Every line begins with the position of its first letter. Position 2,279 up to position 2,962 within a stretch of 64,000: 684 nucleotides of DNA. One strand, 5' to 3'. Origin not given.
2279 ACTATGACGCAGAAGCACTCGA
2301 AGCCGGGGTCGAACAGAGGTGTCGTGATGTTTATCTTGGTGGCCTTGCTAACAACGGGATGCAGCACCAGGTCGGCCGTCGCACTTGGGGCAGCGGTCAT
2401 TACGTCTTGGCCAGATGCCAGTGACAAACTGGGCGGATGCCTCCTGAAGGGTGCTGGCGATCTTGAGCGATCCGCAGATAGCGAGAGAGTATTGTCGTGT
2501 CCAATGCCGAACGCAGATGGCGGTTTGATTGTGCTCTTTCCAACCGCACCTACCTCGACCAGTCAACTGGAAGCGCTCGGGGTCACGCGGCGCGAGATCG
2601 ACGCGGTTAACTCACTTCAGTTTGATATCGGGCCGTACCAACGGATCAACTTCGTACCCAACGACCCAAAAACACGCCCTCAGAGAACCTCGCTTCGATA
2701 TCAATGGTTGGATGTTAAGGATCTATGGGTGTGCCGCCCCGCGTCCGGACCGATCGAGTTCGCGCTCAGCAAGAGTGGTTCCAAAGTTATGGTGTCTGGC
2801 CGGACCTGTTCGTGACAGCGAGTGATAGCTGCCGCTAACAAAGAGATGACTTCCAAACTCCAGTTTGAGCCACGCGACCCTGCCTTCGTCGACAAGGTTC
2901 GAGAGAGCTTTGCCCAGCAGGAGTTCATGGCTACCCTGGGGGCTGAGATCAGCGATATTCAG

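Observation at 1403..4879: Three paralogous Cys-pair lipoproteins interleaved with MBL-fold and hotdog genes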

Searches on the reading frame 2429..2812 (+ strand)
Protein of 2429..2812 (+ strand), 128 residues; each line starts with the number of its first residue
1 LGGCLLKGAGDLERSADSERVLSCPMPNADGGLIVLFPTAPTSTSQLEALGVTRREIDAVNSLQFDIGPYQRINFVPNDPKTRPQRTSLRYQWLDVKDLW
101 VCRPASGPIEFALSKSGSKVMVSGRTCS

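Call 10: find_homologous_proteins(query=A2, max_evalue=0.01)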
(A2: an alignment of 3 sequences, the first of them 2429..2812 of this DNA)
Query A2 (3 sequences) (128 aa, profile of the alignment): 4 proteins with E <= 0.01 among 373 candidates.
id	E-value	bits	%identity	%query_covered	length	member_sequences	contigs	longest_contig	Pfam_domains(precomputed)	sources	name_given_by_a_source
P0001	2.2e-56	207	31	97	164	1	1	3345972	-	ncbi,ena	-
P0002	8.3e-56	205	100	100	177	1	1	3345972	-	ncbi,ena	-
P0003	6.7e-48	180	23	81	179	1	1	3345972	-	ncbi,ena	-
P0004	6.6e-29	118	51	100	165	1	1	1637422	-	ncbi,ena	-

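Call 12: find_encoding_contigs(protein=P0004, flank=10000, max_places=4)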
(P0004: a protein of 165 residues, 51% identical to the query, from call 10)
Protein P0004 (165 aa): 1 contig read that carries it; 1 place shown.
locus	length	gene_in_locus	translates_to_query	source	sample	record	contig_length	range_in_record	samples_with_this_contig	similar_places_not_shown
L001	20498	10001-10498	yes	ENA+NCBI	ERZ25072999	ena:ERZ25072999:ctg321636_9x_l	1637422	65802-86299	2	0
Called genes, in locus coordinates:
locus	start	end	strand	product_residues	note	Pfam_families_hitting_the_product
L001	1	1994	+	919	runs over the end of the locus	PF00675:Peptidase_M16, PF05193:Peptidase_M16_C, PF00675:Peptidase_M16, PF05193:Peptidase_M16_C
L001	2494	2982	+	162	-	PF22769:DCD, PF22569:DCD_C, PF00692:dUTPase (weak)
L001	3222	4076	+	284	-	PF00696:AA_kinase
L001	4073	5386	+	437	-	PF00171:Aldedh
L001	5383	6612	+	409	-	PF00764:Arginosuc_synth, PF20979:Arginosuc_syn_C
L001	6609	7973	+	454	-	PF00206:Lyase_1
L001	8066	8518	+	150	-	PF02566:OsmC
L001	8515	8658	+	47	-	-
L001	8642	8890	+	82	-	PF07883:Cupin_2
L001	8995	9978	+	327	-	PF12706:Lactamase_B_2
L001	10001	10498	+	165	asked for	-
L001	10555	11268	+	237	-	PF13483:Lactamase_B_3 (weak)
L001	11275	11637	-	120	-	-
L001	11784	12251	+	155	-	PF14539:DUF4442, PF03061:4HBT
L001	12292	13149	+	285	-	PF00149:Metallophos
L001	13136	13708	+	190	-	PF03473:MOSC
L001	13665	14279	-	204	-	PF02245:Pur_DNA_glyco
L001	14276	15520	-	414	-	PF07228:SpoIIE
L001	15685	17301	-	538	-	PF01773:Nucleos_tra2_N, PF07670:Gate, PF07662:Nucleos_tra2_C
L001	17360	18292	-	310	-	PF01145:Band_7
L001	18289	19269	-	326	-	PF01145:Band_7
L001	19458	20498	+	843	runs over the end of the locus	PF00270:DEAD (weak), PF04851:ResIII (faint), PF06733:DEAD_2, PF13307:Helicase_C_2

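Call 28: find_homologous_proteins(query=A4, max_evalue=0.001)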
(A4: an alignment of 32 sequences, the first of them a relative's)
Query A4 (32 sequences) (177 aa, profile of the alignment): 16 proteins with E <= 0.001 among 6853 candidates.
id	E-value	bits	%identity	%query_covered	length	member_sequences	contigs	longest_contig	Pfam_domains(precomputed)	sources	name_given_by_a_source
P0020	4.3e-46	174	19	73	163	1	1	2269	-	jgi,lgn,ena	-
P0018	1.1e-42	163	22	85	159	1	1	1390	-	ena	-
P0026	1.8e-40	156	23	72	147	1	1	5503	-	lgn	-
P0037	2.5e-39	152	23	84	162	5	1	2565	-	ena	-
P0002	8.9e-39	150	100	100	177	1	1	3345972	-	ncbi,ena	-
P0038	1.2e-38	150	25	72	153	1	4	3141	-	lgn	-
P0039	2.7e-38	149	23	73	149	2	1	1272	-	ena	-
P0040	2.0e-37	146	28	72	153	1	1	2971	-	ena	-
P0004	6.1e-37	144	53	87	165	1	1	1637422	-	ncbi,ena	-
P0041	4.4e-34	135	25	57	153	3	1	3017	-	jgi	jgi:hypothetical protein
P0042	1.5e-33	133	22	87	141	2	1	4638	-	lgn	-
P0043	1.5e-31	127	31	54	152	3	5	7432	-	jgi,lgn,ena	-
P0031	3.2e-30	122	28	34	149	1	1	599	-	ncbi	-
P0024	7.0e-29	118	-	-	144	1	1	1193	-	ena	-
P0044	8.5e-29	118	27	51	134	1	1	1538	-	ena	-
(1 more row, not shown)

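Call 34: find_encoding_contigs(protein=P0043, flank=8000, max_places=5)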
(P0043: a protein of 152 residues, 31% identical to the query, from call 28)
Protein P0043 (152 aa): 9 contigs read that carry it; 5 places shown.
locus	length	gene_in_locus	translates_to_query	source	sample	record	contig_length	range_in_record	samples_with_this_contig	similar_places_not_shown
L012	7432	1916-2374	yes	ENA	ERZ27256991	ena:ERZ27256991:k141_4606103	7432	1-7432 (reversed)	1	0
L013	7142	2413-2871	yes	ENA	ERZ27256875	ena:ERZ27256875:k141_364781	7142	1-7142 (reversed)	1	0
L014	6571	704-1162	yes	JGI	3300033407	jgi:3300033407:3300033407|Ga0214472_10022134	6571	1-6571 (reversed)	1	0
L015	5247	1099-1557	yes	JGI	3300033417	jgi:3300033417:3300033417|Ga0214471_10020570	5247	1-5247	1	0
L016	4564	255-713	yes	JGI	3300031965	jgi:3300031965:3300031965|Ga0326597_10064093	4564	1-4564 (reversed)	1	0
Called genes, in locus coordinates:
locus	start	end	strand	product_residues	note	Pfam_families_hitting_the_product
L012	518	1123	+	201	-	PF05685:Uma2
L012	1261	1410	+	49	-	-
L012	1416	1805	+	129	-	PF08818:DUF1801 (weak)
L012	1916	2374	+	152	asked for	-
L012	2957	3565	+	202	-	PF05685:Uma2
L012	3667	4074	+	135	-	-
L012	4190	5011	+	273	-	-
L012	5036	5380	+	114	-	PF04993:TfoX_N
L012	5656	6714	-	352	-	-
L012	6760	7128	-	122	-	-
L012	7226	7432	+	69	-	?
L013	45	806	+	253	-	PF10670:DUF4198 (faint), PF13620:CarboxypepD_reg (weak)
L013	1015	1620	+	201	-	PF05685:Uma2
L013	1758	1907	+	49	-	-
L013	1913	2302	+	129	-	-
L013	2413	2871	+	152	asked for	-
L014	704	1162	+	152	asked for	-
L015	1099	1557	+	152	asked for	-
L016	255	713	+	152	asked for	-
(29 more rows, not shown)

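Call 36: find_encoding_contigs(protein=P0042, flank=8000, max_places=3)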
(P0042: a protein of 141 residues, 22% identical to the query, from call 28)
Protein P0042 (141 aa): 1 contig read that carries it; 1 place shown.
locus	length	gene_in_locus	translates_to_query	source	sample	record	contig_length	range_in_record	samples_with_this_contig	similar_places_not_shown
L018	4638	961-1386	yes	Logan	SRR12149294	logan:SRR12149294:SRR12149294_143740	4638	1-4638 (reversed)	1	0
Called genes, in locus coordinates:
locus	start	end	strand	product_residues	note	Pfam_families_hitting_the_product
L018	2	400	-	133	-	?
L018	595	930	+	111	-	PF12973:Cupin_7, PF07883:Cupin_2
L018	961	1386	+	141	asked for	-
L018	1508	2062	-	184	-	-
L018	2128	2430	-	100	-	-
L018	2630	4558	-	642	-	PF01432:Peptidase_M3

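Call 39: search_protein_families(library=pfam, proteins=[L001:11275-11637:-], max_evalue=0.01)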
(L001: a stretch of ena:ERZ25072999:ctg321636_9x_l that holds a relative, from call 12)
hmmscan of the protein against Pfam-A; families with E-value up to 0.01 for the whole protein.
L001:11275-11637:- (120 aa): 0 families

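Call 40: search_protein_families(library=pfam, alignment_id=A4, max_evalue=1)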
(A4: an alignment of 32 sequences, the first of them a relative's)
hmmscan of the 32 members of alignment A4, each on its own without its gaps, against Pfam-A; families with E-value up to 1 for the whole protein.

A. member 1, P0002 (177 aa): 0 families

B. families by the number of members that match (of 32 scanned): 13 families
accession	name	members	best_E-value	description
PF09661.15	DUF2398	1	0.0036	Protein of unknown function (DUF2398)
PF19612.4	DUF6117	1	0.014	Family of unknown function (DUF6117)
PF13373.11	Dsc3_C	1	0.033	DSC E3 ubiquitin ligase complex subunit 3, C-terminal domain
PF17189.10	Glyco_hydro_30C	1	0.053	Glycosyl hydrolase family 30 beta sandwich domain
PF15803.10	zf-SCNM1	1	0.12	Zinc-finger of sodium channel modifier 1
PF03846.20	SulA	1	0.13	Cell division inhibitor SulA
PF03021.20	CM2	1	0.13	Influenza C virus M2 protein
PF14540.12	NTF-like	1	0.13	Nucleotidyltransferase-like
PF14494.11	DUF4436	1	0.13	Domain of unknown function (DUF4436)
PF11329.14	DUF3131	1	0.15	Protein of unknown function (DUF3131)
PF04282.18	DUF438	1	0.2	Family of unknown function (DUF438)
PF10941.13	DUF2620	1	0.27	Protein of unknown function DUF2620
PF06596.16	PsbX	1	0.79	Photosystem II reaction centre X protein (PsbX)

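Call 54: find_encoding_contigs(protein=P0038, flank=5000, max_places=4)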
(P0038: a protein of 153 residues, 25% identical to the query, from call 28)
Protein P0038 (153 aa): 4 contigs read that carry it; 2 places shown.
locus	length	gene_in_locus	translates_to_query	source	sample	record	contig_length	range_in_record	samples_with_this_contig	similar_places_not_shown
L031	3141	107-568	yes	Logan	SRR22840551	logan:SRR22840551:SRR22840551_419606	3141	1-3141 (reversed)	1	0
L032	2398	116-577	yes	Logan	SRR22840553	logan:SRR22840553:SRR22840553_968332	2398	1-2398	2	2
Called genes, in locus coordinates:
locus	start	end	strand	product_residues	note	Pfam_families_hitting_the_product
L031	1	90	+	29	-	?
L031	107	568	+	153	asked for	-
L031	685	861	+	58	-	-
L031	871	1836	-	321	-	PF00291:PALP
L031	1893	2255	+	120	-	PF07883:Cupin_2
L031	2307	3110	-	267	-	-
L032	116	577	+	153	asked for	-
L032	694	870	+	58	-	-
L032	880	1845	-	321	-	PF00291:PALP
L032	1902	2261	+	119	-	PF07883:Cupin_2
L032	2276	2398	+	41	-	?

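Call 55: find_encoding_contigs(protein=P0041, flank=5000, max_places=3)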
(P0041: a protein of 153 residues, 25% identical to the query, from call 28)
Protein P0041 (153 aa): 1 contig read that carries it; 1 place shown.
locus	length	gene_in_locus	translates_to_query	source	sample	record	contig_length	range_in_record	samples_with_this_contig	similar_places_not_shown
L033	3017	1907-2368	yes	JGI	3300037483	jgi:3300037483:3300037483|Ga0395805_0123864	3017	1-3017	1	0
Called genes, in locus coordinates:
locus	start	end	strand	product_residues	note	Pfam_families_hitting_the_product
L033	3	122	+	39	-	?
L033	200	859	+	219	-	-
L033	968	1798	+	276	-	-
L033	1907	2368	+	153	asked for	-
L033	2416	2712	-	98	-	-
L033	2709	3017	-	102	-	?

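Call 56: find_encoding_contigs(protein=P0037, flank=5000, max_places=3)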
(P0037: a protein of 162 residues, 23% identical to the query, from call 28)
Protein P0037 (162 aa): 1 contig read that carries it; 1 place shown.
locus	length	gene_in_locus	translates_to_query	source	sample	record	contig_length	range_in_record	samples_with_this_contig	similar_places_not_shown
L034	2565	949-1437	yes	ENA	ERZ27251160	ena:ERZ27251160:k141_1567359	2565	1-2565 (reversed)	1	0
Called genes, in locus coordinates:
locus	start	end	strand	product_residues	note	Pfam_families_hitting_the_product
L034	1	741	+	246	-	?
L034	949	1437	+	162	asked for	-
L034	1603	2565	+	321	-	?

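Call 71: search_solved_structures(query=A4, max_evalue=10)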
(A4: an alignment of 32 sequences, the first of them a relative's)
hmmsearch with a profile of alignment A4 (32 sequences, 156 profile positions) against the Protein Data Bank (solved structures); distinct sequences matched with E-value up to 10: 9.
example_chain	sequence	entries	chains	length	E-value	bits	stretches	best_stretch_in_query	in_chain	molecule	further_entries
8v2d_J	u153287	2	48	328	0.00067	22.2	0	68-90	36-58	O43_129 component A | O43_129_+4 component A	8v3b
1prr_A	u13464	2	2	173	0.14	14.7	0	67-91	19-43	DEVELOPMENT-SPECIFIC PROTEIN S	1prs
8vl4_A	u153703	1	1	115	0.16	14.5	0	78-113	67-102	De novo design protein 312 parent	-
7y7a_G7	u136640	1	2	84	1.2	11.6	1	46-84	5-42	Cytochrome c6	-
7y5e_GN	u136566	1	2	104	1.3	11.6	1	46-84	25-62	Cytochrome c6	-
7bqb_A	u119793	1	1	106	1.5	11.4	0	75-101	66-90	NF6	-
3s6k_A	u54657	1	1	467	1.5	11.3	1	61-91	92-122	Acetylglutamate kinase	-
8vl3_A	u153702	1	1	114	2.4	10.7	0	75-98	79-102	De novo designed protein F3 parent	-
5hm5_A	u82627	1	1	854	7.4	9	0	75-95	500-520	Topoisomerase V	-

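Call 72: list_cluster_members(proteins=[P0002, P0003, P0001, P0004])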
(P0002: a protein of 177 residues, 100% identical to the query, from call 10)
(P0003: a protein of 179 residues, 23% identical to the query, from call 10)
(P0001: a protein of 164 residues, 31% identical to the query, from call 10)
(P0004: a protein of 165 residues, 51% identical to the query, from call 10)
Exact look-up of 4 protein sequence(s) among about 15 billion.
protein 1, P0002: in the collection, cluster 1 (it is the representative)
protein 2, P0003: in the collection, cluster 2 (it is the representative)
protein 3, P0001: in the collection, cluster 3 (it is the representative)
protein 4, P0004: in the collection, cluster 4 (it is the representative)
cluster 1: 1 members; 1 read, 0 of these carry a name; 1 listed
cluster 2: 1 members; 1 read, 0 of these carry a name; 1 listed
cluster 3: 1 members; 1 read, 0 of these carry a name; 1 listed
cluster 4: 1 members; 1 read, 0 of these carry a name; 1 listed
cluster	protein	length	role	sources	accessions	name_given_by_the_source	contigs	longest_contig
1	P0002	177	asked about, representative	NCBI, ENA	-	-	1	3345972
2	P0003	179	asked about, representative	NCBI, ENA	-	-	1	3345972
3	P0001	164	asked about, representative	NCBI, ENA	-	-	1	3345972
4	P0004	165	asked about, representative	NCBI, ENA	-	-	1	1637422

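Call 73: find_encoding_contigs(protein=P0002, flank=10000, max_places=2)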
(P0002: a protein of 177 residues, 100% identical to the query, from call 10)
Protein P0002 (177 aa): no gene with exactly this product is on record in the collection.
